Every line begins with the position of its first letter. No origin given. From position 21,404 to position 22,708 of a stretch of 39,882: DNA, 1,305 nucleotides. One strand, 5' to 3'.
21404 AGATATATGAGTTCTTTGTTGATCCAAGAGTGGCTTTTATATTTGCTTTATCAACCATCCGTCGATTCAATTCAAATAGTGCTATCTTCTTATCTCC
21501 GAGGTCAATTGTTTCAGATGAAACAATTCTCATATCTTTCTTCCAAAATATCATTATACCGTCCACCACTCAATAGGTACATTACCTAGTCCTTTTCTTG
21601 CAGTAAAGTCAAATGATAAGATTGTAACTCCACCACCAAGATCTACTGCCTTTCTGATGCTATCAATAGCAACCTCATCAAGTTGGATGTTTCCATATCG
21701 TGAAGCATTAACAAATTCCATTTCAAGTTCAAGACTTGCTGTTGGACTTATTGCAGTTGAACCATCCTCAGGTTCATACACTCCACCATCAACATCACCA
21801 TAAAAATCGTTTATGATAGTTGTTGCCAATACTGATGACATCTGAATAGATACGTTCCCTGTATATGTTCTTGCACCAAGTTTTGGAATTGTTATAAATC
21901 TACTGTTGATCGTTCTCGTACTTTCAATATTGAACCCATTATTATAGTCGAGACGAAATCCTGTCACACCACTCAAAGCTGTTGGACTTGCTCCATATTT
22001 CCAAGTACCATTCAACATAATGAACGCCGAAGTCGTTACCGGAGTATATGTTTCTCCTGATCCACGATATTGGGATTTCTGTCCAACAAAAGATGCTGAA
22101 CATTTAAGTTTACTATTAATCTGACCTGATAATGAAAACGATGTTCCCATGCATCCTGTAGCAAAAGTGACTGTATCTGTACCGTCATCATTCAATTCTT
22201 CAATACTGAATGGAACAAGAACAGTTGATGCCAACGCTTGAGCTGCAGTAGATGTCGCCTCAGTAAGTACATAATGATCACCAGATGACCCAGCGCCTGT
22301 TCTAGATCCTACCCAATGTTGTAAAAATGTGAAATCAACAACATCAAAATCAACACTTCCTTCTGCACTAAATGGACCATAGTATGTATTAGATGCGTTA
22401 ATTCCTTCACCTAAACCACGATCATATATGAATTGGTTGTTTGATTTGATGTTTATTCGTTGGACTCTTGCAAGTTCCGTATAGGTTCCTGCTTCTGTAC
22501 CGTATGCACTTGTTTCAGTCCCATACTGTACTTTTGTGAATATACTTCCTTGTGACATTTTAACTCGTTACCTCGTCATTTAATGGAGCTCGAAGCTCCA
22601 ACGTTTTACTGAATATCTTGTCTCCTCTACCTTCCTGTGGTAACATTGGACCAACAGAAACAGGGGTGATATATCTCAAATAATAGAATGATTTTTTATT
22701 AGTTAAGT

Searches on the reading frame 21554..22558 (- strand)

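Call 105: search_protein_families(library=phrogs, proteins=[window:21554-22558:-], max_evalue=0.001)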
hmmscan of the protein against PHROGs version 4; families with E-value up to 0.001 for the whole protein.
window:21554-22558:- (334 aa): 1 family
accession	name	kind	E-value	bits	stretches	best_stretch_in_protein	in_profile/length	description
phrog_290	-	tail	8e-11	42.9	1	8-320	19-316/411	minor tail protein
